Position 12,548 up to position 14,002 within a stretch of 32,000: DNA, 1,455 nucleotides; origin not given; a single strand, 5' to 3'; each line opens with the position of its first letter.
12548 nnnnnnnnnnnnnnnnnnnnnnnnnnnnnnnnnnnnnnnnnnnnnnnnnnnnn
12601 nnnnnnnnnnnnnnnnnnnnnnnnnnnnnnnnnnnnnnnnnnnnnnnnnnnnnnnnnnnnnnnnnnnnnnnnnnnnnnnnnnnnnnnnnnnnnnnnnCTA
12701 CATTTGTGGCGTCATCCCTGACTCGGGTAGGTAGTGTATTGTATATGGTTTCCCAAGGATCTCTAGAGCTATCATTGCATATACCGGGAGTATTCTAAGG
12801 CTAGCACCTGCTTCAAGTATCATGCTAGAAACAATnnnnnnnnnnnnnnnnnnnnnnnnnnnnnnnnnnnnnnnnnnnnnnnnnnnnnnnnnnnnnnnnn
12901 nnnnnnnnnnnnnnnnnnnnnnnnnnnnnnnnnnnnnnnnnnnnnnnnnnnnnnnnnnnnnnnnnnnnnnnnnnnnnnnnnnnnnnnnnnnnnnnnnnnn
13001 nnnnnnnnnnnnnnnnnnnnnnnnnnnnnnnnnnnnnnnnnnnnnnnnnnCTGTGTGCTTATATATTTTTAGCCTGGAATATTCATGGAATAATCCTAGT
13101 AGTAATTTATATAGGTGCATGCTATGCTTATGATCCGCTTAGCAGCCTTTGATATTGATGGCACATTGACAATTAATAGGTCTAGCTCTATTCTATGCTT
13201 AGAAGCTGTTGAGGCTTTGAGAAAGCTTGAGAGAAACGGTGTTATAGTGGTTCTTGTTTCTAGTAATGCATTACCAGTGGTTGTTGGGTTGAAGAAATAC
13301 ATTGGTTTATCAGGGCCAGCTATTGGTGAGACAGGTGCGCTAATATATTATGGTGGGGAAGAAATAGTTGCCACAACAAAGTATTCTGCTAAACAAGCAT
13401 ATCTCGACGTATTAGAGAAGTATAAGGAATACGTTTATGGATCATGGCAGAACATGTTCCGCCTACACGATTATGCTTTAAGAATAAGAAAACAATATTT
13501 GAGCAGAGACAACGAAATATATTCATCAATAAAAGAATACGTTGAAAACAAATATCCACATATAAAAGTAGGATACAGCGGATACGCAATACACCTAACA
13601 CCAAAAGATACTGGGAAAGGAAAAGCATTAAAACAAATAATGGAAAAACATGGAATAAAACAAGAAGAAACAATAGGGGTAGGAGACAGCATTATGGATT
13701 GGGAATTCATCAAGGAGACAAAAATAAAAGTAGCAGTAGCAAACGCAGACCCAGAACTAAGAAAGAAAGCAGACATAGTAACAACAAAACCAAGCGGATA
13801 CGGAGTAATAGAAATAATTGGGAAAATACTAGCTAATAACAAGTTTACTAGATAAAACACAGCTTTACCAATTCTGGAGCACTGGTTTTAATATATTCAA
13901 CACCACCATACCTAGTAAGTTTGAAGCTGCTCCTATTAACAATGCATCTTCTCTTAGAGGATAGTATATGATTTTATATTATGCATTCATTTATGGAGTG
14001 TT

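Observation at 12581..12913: Orphan CRISPR-like mini-array (2 repeats, 1 spacer) with an inverted third repeat copy, wedged between the rRNA operon and tRNA-Thr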

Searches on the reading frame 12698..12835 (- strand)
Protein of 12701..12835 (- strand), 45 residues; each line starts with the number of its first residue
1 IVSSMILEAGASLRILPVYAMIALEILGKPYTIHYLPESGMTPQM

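Call 28: find_encoding_contigs(protein=window:12701-12823:-, flank=10000, max_places=10)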
Protein seq(41 aa) (41 aa): 2 contigs read that carry it; 2 places shown.
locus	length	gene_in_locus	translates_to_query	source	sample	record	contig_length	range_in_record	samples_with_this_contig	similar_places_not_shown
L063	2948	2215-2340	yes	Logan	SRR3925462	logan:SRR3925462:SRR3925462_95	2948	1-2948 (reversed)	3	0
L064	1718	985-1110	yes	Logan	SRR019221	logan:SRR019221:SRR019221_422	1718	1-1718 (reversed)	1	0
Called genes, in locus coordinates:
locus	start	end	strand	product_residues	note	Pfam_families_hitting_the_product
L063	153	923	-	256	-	-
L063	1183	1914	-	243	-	PF00702:Hydrolase (faint), PF05116:S6PP, PF08282:Hydrolase_3, PF12710:HAD (faint), PF08282:Hydrolase_3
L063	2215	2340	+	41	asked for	-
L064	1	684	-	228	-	?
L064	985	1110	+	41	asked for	-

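Call 58: search_protein_representatives(protein=window:12698-12823:-)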
Query: 41 residues. Proteins with E-value up to 0.001 (for the whole library): 6; up to 1e-10: 2; up to 1e-30: 0. The best 6 are listed.
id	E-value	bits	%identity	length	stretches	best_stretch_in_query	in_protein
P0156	5.7e-19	81.0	100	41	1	1-41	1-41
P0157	2.7e-11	57.7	48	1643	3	12-29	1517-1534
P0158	1.5e-07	46.3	52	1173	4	15-29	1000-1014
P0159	1.2e-06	43.5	40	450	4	14-41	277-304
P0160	4.0e-06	41.9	67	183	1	2-37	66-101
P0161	4.2e-06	41.9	43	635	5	11-31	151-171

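Call 61: search_protein_families(library=pfam, proteins=[P0160], max_evalue=1)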
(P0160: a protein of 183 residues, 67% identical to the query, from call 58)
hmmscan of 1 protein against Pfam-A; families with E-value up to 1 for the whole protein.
P0160 (183 aa): 36 families (the best 25 are shown)
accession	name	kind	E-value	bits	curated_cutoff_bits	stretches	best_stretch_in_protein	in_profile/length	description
PF22662.2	Csa3_N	-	6.1e-19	68.7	27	1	2-94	26-118/120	Csa3 CRISPR-associated Rossmann-like domain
PF01978.25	TrmB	-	1.5e-07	31.6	25.6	1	119-172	6-59/68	Sugar-specific transcriptional regulator TrmB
PF13412.12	HTH_24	-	1.7e-07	31.2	21.9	1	120-166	2-48/48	Winged helix-turn-helix DNA-binding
PF03965.22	Penicillinase_R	-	4.7e-07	30.6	22.6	1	119-170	1-56/115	Penicillinase repressor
PF25212.1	HVO_A0114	-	9.9e-07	28.9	27.6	1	113-171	14-72/84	HVO_A0114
PF01047.28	MarR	-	7.8e-06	26.1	24.6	1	120-169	2-51/59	MarR family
PF13463.12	HTH_27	-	1.1e-05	26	22.2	1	119-172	1-60/68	Winged helix DNA-binding domain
PF12802.13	MarR_2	-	2.8e-05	24.6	27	1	119-168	3-53/61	MarR family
PF00196.25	GerE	-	0.00014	21.9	23.5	1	118-162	2-44/57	Bacterial regulatory proteins, luxR family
PF02002.24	TFIIE_alpha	-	0.00019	21.7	22.9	1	123-172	15-64/105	TFIIE alpha subunit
PF03444.21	HrcA_DNA-bdg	-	0.00044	20.3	21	1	118-167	1-55/79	Winged helix-turn-helix transcription repressor, HrcA DNA-binding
PF04545.22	Sigma70_r4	-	0.00068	19.5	24.1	1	118-158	4-43/50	Sigma-70, region 4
PF13551.12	HTH_29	-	0.002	18.6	28.1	1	135-172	11-49/64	Winged helix-turn helix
PF12729.13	4HB_MCP_1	-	0.002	18.1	27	1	104-171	43-110/181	Four helix bundle sensory module for signal transduction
PF08279.18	HTH_11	-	0.0025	18.1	25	1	124-162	3-42/55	HTH domain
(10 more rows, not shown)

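Call 62: search_protein_families(library=padloc, proteins=[P0160], max_evalue=1)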
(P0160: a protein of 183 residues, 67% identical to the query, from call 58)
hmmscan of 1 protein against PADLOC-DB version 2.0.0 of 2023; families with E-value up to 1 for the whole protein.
P0160 (183 aa): 27 families (the best 25 are shown)
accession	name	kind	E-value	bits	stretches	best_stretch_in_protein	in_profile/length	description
PDLC01850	CARF3--CARF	-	1.9e-44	150.1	1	2-180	27-206/209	-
PDLC01044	Csa3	-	4.6e-23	80.1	1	3-180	28-192/194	Type I-A associated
PDLC01879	CARF3--CARF_TM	-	2.8e-16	57.8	1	3-183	43-218/222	-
PDLC01434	CasR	-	5.5e-16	57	1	5-170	26-176/191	"CAS-I,CAS-II,CAS-III,CAS-IV,CAS-V,CAS-VI; associated_signaling"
PDLC01268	CasR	-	4.1e-15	54.2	1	5-174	27-176/179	"CAS-I,CAS-II,CAS-III,CAS-IV,CAS-V,CAS-VI; associated_signaling"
PDLC01848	CARF3--CARF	-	4.3e-14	50.6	1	3-170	26-184/197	-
PDLC01866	CARF3--CARF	-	1e-08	33.5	1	48-170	66-188/207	-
PDLC01852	CARF3--CARF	-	5.3e-08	31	1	47-170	73-192/208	-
PDLC01853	CARF3--CARF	-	1.6e-07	29.2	1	49-171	70-190/209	-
PDLC01851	CARF3--CARF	-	2.1e-07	28.6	1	113-162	204-251/279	-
PDLC01875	CARF3--CARF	-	2.8e-07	28.5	1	45-171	69-196/219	-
PDLC01859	CARF3--CARF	-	4.9e-07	27.7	1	41-170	75-203/213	-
PDLC01865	CARF3--CARF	-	1.1e-06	26.4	1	50-170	82-196/215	-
PDLC01858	CARF3--CARF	-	2.5e-06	25.5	1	15-178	39-200/204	-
PDLC01860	CARF3--CARF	-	3.3e-06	25.4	1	49-170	75-192/210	-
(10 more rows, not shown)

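Call 63: search_protein_families(library=ncbifam, proteins=[P0160], max_evalue=1)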
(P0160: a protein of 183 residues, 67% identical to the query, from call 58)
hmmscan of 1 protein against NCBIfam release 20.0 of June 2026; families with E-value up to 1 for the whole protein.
P0160 (183 aa): 22 families
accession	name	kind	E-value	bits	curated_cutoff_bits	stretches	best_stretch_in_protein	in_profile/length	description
TIGR01884.1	cas_HTH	subfamily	1.5e-13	50.6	60.2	1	5-172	28-193/202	CRISPR-associated CARF protein Csa3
NF006147.0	PRK08295.1-4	equivalog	1e-05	25.3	212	1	111-163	146-196/201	RNA polymerase factor sigma-70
NF053606.1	Sta1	subfamily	1.2e-05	25.3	80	1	120-172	19-71/100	Sta1 family transcriptional regulator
TIGR02859.1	spore_sigH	equivalog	2.9e-05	23.6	294.8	1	115-162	147-192/198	RNA polymerase sporulation sigma factor SigH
NF006148.0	PRK08295.1-5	equivalog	0.00015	21.1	208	1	116-163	162-207/218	RNA polymerase sporulation sigma factor SigH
NF003210.0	PRK04172.1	equivalog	0.00015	20.8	350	1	117-172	2-57/496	phenylalanine--tRNA ligase subunit alpha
TIGR02937.1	sigma70-ECF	superfamily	0.00029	20.5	42.9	1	70-162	96-160/165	sigma-70 family RNA polymerase sigma factor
NF006146.0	PRK08295.1-3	equivalog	0.00033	20.3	414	1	118-163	162-205/218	RNA polymerase factor sigma-70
NF040939.2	trans_reg_lrs14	equivalog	0.00052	20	90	1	118-171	18-72/103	Lrs14 family HTH-type transcriptional regulator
NF006145.0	PRK08295.1-2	equivalog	0.00083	18.8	212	1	115-162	160-205/213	RNA polymerase sporulation sigma factor SigH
NF053777.1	Saro0803TransReg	equivalog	0.0029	17.3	200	1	118-171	34-87/140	Saro_0803 family transcriptional regulator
NF033789.1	repress_SdpR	subfamily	0.0052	16.7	100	1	124-173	11-59/79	autorepressor SdpR family transcription factor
NF045644.1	TransRegBhcR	equivalog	0.0073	15.6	350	1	125-171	30-76/267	HTH-type transcriptional regulator BhcR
NF033545.0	transpos_IS630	equivalog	0.014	14.9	100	1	133-171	10-48/299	IS630 family transposase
NF008384.0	PRK11179.1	equivalog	0.02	14.7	227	1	118-169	6-57/153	transcriptional regulator AsnC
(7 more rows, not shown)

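Call 65: find_encoding_contigs(protein=P0160, flank=10000, max_places=10)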
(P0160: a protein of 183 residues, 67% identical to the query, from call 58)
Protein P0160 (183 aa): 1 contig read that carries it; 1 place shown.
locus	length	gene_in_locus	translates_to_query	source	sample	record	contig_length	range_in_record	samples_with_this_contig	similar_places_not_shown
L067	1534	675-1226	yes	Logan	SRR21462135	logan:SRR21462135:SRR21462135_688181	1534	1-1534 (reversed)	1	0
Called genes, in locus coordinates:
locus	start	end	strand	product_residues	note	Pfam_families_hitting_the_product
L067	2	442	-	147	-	?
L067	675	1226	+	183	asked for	PF22662:Csa3_N, PF01047:MarR (weak), PF01978:TrmB (weak), PF03965:Penicillinase_R (weak), PF12802:MarR_2 (faint), PF13412:HTH_24 (weak), PF13463:HTH_27 (weak), PF25212:HVO_A0114 (weak)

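Call 66: list_cluster_members(proteins=[P0160])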
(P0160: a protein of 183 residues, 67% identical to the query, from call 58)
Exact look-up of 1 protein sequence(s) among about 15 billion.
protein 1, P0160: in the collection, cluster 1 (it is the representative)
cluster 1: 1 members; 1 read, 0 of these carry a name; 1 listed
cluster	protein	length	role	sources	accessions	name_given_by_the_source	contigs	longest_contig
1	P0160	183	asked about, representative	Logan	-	-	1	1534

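Call 74: search_protein_families(library=pfam, proteins=[L067:2-442:-], max_evalue=1)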
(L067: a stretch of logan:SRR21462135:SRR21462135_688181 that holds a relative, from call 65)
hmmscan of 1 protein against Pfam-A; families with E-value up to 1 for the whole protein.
L067:2-442:- (147 aa): 2 families
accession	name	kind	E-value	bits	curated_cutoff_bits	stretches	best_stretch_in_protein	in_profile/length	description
PF06023.18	Csa1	-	1.4e-28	100.6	27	1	2-139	8-145/292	CRISPR-associated exonuclease Csa1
PF20906.3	S-Me-THD_C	-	0.14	11.9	27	1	59-108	34-83/190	S-Me-THD-like, C-terminal domain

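Call 83: search_protein_families(library=padloc, proteins=[window:12701-12835:-], max_evalue=10)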
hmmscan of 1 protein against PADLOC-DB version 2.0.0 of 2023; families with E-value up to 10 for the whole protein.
seq(45 aa): 1 family
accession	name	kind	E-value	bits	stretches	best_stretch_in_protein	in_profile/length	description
PDLC01850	CARF3--CARF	-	0.00024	19.1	1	5-41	89-125/209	-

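Call 84: search_protein_families(library=pfam, proteins=[window:12701-12835:-], max_evalue=10)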
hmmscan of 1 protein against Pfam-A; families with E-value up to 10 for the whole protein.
seq(45 aa): 0 families

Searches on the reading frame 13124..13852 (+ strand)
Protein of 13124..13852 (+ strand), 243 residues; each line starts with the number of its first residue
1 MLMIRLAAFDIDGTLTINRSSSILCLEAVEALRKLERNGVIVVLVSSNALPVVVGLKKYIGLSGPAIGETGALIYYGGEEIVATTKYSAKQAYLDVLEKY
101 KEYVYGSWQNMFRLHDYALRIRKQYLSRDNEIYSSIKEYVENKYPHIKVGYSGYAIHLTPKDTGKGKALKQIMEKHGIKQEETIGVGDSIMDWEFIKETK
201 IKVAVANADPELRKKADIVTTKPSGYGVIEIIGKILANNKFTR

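Call 10: find_encoding_contigs(protein=window:13130-13852:+, flank=10000, max_places=10)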
Protein seq(241 aa) (241 aa): no gene with exactly this product is on record in the collection.

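Call 11: find_encoding_contigs(protein=window:13124-13852:+, flank=10000, max_places=10)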
Protein seq(243 aa) (243 aa): 1 contig read that carries it; 1 place shown.
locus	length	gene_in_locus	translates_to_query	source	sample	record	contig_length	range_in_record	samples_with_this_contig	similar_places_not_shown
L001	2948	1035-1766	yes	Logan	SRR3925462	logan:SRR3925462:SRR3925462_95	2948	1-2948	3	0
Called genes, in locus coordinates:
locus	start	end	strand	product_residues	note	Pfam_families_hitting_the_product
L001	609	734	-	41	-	-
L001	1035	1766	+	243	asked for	PF00702:Hydrolase (faint), PF05116:S6PP, PF08282:Hydrolase_3, PF12710:HAD (faint), PF08282:Hydrolase_3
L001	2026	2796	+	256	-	-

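Call 18: find_related_loci(query=window:13124-13852:+, collection=genome_contigs, flank=10000)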
Query seq(243 aa) (243 aa) in genome_contigs; peptide patterns used: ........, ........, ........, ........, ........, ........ (x = any residue, [..] = any of these).
417 stretches matched a pattern; 60 encode a relative of the query (tblastn E <= 1e-3); 60 distinct loci.
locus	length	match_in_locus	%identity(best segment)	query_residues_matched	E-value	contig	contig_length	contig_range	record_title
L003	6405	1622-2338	67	2-240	4e-106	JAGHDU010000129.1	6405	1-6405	MAG: Staphylothermus sp. isolate AUK316 PB_MBMC_270_c_000000000149, whole genome shotgun sequence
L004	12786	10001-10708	59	1-236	1e-92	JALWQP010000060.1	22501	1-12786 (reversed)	MAG: Desulfurococcales archaeon isolate M2_metabat1_scaf2bin.071 M2_NODE_2153_length_22501_cov_2.774873, whole genome sh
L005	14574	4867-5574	61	1-236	4e-92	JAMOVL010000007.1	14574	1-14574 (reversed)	MAG: Desulfurococcales archaeon isolate PIR-30_metabat2_scaf2bin.025 PIR-30_scaffold_1427_c1, whole genome shotgun seque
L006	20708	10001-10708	60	1-236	2e-88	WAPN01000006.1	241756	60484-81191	MAG: Desulfurococcales archaeon isolate S144_56_esom k151_157870, whole genome shotgun sequence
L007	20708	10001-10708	59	1-236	7e-87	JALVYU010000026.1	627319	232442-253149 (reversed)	MAG: Desulfurococcales archaeon isolate T10_maxbin2_scaf2bin.134 T10_NODE_1_length_627319_cov_36.207110, whole genome sh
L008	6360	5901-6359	61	1-153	3e-55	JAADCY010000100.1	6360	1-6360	MAG: Thermoproteota archaeon isolate L_MaxBin.049 contig-127_16372, whole genome shotgun sequence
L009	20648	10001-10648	33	3-230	5e-24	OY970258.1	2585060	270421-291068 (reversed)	MAG: Euryarchaeota archaeon isolate MFD04408.bin.c.2 genome assembly, chromosome: 1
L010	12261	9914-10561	31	3-230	4e-22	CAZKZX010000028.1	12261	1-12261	MAG TPA_asm: uncultured Methanomicrobia archaeon isolate binchicken_co91_391 genome assembly, contig: NODE_6283_length_1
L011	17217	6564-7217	32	3-230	8e-22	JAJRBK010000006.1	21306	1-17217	MAG: Methanobacteriota archaeon isolate OWC_0036 OWC_0036_k121_236201, whole genome shotgun sequence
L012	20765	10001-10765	28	5-235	3e-19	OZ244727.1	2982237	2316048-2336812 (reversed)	MAG: Tepidiformaceae bacterium isolate d4f1b10a-bfa1-4d67-91ab-cc36b986346f genome assembly, chromosome: 1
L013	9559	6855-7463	28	2-207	3e-16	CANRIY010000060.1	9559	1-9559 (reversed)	MAG: uncultured Clostridia bacterium isolate Lapin-024__bin61 genome assembly, contig: Lapin-024__NODE_8943_length_9559_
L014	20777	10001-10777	28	5-239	4e-14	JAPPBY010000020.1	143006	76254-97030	MAG: Chloroflexota bacterium isolate IRC3_bin_22 NODE_66_length_143006_cov_37.004, whole genome shotgun sequence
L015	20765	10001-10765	28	5-235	5e-14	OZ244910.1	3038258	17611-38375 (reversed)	MAG: Tepidiformaceae bacterium isolate ed469eb4-a2fc-40cd-ae9b-5fa791396524 genome assembly, chromosome: 1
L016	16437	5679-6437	26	3-228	7e-14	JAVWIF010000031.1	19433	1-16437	MAG: Longicatena sp. isolate CGS1Y2-bin51 NODE_2292_length_19433_cov_12.315925, whole genome shotgun sequence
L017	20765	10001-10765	27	5-235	1e-13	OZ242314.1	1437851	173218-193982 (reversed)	MAG: Tepidiformaceae bacterium isolate 3c820463-a1c9-49a0-8b2b-ff86738c7aa6 genome assembly, chromosome: 1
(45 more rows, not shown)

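Call 40: find_homologous_proteins(query=window:13124-13852:+, max_evalue=1e-40)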
Query seq(243 aa) (243 aa): 72 proteins with E <= 1e-40 among 1635 candidates.
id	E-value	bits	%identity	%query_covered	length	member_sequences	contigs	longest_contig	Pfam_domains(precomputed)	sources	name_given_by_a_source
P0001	1.4e-140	485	93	97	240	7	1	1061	PF00702.33,PF08282.19,PF05116.20,PF12710.14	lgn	-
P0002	3.7e-122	424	82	97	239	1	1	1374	PF00702.33,PF08282.19,PF05116.20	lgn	-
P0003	9.1e-103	361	68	98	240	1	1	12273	PF00702.33,PF08282.19,PF05116.20,PF12710.14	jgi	jgi:phosphoglycolate phosphatase (TIGR01487 family)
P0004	3.8e-101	356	69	97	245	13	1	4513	PF00702.33,PF08282.19,PF05116.20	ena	-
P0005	1.4e-99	350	66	98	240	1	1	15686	PF00702.33,PF08282.19,PF05116.20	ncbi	-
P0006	7.6e-91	322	63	98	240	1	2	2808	PF00702.33,PF02358.23,PF08282.19,PF05116.20,PF12710.14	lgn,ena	-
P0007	4.2e-90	319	62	95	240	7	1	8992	PF00702.33,PF08282.19,PF05116.20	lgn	-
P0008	2.3e-89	317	62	96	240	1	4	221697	PF00702.33,PF08282.19,PF05116.20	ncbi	-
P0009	4.3e-89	316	62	96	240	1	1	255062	PF00702.33,PF08282.19,PF05116.20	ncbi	-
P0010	9.2e-88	312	62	97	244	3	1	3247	PF00702.33,PF08282.19,PF05116.20,PF12710.14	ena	-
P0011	4.3e-87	310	59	97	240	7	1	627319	PF00702.33,PF08282.19,PF05116.20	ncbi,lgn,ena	-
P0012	3.3e-86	307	60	98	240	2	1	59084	PF00702.33,PF08282.19,PF05116.20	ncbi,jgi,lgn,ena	-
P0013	6.6e-84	299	56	95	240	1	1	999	PF00702.33,PF08282.19,PF05116.20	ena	-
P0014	8.3e-83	296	58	96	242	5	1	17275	PF13419.13,PF00702.33,PF08282.19,PF05116.20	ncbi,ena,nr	ncbi:MAG: phosphoglycolate phosphatase [Desulfurococcales archaeon]|nr:phosphoglycolate phosphatase 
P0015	3.7e-82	293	58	96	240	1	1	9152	PF00702.33,PF08282.19,PF05116.20,PF12710.14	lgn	-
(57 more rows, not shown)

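Call 41: find_encoding_contigs(protein=P0001, flank=10000, max_places=10)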
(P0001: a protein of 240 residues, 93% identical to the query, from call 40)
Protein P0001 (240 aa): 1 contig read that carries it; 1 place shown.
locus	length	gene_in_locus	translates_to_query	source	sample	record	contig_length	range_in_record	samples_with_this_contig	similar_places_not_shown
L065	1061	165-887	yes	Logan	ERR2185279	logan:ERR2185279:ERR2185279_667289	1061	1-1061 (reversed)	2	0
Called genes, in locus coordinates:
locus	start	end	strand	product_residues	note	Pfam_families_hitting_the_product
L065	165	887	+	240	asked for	PF00702:Hydrolase (faint), PF05116:S6PP, PF08282:Hydrolase_3, PF12710:HAD (faint), PF08282:Hydrolase_3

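Call 42: find_encoding_contigs(protein=P0002, flank=10000, max_places=10)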
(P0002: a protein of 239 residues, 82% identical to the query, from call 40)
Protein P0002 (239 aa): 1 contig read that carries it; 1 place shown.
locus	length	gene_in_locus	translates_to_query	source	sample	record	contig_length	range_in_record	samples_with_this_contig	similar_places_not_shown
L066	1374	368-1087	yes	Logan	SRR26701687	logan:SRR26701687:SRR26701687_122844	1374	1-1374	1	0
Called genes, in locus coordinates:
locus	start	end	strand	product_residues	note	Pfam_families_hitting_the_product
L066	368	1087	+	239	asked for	PF00702:Hydrolase, PF05116:S6PP, PF08282:Hydrolase_3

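Call 87: find_encoding_contigs(protein=P0003, flank=10000, max_places=4)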
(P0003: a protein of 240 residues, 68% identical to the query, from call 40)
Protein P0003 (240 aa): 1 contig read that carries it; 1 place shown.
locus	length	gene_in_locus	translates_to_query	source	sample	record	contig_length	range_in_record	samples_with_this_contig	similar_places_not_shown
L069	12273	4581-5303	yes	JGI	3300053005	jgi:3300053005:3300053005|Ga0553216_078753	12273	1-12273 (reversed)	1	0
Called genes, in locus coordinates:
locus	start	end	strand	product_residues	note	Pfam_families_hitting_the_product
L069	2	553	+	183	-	?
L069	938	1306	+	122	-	-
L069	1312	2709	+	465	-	PF03796:DnaB_C (weak), PF06745:ATPase, PF13481:AAA_25, PF05707:Zot (weak)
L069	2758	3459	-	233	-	PF06745:ATPase, PF23442:DUF7125 (weak)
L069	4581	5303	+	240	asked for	PF00702:Hydrolase (faint), PF05116:S6PP, PF08282:Hydrolase_3 (weak), PF12710:HAD (faint), PF08282:Hydrolase_3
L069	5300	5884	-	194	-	PF01596:Methyltransf_3, PF13847:Methyltransf_31 (weak), PF13578:Methyltransf_24, PF13649:Methyltransf_25 (weak)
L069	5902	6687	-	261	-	-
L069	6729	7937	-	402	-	PF04101:Glyco_tran_28_C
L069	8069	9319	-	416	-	PF00483:NTP_transferase, PF25084:LbH_EIF2B, PF00132:Hexapep (faint), PF24894:Hexapep_GlmU, PF25087:GMPPB_C, PF25084:LbH_EIF2B (weak)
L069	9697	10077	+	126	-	-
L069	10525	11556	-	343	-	-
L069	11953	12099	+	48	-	-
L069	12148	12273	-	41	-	?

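Call 88: find_encoding_contigs(protein=P0004, flank=10000, max_places=4)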
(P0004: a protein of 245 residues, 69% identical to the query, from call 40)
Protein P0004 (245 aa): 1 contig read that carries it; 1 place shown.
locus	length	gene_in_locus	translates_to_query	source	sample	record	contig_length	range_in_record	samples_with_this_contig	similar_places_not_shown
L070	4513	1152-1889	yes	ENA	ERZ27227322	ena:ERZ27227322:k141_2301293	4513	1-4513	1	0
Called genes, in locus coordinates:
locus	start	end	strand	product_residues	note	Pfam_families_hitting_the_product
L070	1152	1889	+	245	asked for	PF00702:Hydrolase (faint), PF05116:S6PP, PF08282:Hydrolase_3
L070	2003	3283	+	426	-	PF01676:Metalloenzyme, PF10143:PhosphMutase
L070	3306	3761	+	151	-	-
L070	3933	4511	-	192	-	?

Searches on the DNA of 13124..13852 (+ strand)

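Call 20: search_rna_families(sources=[L003, L004, L005, L006, L007, L008], threshold=gathering)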
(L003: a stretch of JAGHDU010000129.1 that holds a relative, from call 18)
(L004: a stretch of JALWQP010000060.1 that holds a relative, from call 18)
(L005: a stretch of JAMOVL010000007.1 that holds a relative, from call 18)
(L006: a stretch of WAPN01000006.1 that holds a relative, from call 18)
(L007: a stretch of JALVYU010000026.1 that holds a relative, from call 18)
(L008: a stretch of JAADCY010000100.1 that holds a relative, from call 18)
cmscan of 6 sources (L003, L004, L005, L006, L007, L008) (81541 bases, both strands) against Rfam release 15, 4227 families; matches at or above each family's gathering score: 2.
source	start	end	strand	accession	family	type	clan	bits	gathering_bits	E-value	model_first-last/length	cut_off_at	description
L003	5868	5977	-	RF00005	tRNA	Gene; tRNA;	CL00001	58.6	29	5.5e-10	1-71/71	no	tRNA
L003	932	1031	-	RF00005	tRNA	Gene; tRNA;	CL00001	56.8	29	1.7e-09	1-71/71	no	tRNA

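Call 90: search_rna_families(sources=[L069, L070], threshold=gathering)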
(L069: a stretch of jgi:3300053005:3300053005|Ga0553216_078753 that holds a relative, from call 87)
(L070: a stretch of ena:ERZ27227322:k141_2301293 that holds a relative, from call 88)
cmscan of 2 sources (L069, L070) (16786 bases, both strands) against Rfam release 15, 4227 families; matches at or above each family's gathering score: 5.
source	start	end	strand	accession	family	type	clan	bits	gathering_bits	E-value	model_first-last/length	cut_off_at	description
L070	1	364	-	RF01959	SSU_rRNA_archaea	Gene; rRNA;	CL00111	310.6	50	9.3e-89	1-339/1478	3'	Archaeal small subunit ribosomal RNA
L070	940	1047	-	RF00005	tRNA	Gene; tRNA;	CL00001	54.1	29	1.9e-09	1-71/71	no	tRNA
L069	10359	10468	-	RF00005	tRNA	Gene; tRNA;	CL00001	49.6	29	3.3e-08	1-71/71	no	tRNA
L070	3766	3872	-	RF00005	tRNA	Gene; tRNA;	CL00001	47.5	29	1.3e-07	1-71/71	no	tRNA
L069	4049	4099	-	RF00005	tRNA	Gene; tRNA;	CL00001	31.9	29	0.0025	7-64/71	no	tRNA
